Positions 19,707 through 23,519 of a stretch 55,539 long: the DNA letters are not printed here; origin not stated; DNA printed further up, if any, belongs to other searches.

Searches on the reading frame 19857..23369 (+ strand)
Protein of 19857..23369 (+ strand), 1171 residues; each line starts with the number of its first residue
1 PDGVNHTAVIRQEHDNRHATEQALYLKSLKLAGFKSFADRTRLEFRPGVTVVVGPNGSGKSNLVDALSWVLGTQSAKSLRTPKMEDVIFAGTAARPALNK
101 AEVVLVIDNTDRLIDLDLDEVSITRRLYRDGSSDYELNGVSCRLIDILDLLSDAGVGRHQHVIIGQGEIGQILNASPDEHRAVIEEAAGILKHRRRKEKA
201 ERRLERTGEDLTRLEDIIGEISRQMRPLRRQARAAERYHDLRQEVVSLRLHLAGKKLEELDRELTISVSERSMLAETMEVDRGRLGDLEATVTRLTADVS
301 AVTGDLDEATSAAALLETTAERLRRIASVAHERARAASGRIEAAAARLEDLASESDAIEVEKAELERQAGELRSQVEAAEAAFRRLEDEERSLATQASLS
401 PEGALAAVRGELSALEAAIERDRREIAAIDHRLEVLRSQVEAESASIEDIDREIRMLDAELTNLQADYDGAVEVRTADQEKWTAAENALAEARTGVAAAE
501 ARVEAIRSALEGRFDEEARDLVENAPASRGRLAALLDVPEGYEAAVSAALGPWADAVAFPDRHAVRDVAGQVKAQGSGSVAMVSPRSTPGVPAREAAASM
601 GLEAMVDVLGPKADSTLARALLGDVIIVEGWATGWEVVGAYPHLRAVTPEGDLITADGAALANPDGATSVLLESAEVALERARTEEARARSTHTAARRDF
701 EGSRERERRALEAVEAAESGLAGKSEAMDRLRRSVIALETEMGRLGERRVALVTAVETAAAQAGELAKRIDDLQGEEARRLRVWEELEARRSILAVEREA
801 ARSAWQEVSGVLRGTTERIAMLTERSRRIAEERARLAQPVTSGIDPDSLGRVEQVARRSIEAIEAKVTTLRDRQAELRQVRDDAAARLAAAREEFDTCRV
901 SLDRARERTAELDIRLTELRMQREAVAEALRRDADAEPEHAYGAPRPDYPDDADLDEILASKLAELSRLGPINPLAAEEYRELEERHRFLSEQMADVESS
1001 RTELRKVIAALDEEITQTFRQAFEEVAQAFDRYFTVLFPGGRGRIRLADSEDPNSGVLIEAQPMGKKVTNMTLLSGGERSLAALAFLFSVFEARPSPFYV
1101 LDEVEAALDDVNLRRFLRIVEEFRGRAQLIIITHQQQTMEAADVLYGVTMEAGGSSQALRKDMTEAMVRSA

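Call 64: search_protein_families(library=pfam, proteins=[window:19857-23369:+], max_evalue=0.0001)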
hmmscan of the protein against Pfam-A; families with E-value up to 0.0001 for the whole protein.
window:19857-23369:+ (1171 aa): 7 families
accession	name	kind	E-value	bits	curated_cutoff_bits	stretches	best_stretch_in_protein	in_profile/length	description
PF02463.25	SMC_N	-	2.5e-68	230.2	40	1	25-1155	1-218/220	RecF/RecN/SMC N terminal domain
PF13304.12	AAA_21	-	1.4e-19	71.8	27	2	971-1137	129-301/304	AAA domain, putative AbiEii toxin, Type IV TA system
PF13476.12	AAA_23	-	5.6e-16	60.2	27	1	28-222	1-142/201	AAA domain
PF06470.18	SMC_hinge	-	1.3e-11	45.4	22.5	1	528-630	4-108/116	SMC proteins Flexible Hinge Domain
PF13175.12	AAA_15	-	7.1e-11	42.8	32.1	1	25-102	2-55/374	AAA ATPase domain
PF13555.12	AAA_29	-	6.2e-08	32.7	27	1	26-74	1-49/61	P-loop containing region of AAA domain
PF00005.33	ABC_tran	-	7.5e-05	23.8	25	0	48-70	11-34/137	ABC transporter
